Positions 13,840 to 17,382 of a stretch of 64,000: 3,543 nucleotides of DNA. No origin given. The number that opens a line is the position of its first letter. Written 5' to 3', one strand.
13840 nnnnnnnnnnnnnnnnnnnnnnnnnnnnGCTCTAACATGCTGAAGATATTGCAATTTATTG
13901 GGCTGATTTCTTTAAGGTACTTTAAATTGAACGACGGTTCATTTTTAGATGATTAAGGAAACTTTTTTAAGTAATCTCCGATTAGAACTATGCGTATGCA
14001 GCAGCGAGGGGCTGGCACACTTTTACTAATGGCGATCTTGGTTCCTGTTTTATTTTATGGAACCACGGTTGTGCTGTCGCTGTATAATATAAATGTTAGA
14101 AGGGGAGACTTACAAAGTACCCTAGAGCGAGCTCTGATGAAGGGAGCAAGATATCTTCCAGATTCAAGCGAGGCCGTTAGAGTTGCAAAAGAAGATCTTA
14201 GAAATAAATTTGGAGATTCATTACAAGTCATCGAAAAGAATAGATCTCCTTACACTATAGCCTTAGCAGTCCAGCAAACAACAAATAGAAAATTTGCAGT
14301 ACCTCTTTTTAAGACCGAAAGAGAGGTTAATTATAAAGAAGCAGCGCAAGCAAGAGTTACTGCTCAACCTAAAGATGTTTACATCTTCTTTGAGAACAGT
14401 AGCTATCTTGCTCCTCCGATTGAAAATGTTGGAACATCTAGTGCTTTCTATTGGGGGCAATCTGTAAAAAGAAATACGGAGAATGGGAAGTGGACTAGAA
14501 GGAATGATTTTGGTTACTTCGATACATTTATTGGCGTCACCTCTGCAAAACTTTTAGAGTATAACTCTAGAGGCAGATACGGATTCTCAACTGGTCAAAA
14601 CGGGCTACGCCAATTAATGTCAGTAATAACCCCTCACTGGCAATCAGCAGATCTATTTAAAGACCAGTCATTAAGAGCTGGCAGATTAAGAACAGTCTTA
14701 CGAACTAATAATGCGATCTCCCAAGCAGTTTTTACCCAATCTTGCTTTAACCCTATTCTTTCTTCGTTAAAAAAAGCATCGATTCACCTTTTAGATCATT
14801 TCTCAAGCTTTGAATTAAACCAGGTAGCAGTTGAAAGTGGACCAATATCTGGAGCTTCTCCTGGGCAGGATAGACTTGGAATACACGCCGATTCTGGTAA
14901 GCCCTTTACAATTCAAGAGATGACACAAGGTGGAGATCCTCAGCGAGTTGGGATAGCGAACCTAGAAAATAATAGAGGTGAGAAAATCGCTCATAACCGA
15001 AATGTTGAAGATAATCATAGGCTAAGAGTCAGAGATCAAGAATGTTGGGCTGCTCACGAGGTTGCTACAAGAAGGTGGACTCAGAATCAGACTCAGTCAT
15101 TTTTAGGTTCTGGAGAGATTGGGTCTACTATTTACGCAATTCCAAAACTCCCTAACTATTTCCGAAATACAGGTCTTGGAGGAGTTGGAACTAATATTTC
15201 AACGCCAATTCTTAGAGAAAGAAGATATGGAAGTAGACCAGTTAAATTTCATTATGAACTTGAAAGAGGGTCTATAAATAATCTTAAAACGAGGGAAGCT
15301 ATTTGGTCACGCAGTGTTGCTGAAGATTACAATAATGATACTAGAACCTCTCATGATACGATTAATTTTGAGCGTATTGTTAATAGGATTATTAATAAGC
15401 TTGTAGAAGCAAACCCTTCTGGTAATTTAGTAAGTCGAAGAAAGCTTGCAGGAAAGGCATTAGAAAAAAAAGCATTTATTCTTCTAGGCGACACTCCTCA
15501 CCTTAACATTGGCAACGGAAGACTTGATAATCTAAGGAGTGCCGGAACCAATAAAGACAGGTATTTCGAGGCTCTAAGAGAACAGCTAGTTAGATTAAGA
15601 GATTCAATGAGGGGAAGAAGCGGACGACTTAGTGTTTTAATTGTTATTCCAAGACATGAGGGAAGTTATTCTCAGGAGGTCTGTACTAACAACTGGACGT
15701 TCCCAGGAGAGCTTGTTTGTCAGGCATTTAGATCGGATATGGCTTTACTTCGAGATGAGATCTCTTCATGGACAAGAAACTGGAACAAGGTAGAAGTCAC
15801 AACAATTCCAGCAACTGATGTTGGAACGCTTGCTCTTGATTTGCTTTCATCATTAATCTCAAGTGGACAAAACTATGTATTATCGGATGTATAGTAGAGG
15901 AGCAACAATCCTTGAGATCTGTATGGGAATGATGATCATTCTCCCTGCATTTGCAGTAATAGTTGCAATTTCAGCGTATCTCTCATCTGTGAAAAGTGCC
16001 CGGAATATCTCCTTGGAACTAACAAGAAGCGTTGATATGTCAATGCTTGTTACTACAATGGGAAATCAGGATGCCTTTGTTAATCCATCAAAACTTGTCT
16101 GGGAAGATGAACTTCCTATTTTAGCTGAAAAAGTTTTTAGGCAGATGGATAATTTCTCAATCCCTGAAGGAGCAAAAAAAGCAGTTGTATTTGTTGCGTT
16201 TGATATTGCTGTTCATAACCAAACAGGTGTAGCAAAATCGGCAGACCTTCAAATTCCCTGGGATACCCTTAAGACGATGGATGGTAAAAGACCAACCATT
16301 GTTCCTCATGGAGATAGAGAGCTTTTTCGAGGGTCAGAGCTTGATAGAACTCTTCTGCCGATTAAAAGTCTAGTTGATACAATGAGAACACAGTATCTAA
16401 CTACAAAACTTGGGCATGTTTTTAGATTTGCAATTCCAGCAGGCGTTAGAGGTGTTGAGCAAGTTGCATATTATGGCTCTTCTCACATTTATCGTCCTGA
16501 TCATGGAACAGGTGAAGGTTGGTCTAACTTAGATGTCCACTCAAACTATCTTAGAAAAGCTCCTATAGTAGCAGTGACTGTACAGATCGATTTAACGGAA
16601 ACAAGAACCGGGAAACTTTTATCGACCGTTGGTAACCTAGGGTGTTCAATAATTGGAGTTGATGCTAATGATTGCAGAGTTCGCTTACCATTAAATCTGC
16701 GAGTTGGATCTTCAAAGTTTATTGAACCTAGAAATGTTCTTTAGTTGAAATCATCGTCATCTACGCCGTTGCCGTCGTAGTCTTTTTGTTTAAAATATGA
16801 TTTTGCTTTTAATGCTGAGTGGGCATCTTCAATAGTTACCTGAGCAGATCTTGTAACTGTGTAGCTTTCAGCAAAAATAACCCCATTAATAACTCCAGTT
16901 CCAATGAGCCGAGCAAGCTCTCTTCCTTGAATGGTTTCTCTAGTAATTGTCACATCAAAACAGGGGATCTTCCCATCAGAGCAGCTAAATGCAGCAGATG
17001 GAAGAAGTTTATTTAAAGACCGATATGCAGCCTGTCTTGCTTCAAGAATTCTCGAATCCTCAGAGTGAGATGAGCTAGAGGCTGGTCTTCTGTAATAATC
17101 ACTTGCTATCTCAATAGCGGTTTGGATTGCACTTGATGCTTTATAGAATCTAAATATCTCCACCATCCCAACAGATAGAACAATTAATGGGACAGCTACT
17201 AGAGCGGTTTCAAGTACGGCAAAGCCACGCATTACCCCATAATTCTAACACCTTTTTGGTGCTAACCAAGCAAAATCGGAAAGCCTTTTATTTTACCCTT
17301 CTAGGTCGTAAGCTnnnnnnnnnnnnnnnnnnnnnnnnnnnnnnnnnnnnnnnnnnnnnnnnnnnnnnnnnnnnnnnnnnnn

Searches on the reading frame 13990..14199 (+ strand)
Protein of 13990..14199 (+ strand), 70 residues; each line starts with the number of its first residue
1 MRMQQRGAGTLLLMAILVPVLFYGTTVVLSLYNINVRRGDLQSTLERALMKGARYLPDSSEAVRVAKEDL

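Call 68: search_protein_families(library=pfam, proteins=[window:13990-14199:+], max_evalue=10)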
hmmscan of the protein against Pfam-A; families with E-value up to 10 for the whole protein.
seq(70 aa): 1 family
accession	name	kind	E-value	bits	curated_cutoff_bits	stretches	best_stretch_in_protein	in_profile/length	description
PF13400.11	Tad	-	0.0095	16.7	22.3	1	7-48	1-40/47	Putative Flp pilus-assembly TadE/G-like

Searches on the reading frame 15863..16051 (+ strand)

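Call 68: search_protein_families(library=pfam, proteins=[window:15863-16051:+], max_evalue=10)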
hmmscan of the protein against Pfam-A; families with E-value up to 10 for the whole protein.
seq(63 aa): 2 families
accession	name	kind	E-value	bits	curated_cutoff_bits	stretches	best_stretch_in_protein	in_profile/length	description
PF04159.19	NB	-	0.06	13.7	27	1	10-38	16-44/100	NB glycoprotein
PF20130.4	DUF6520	-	0.17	12.7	25.4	1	25-46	6-28/83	Family of unknown function (DUF6520)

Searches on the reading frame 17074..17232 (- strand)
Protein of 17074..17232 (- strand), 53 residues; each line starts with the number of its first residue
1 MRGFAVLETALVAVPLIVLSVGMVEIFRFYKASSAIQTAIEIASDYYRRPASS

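Call 68: search_protein_families(library=pfam, proteins=[window:17074-17232:-], max_evalue=10)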
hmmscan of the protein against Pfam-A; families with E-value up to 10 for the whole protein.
seq(53 aa): 1 family
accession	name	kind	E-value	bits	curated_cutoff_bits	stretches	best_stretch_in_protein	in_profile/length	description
PF07811.17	TadE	-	8.8e-05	23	22.9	1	3-40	1-38/43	TadE-like protein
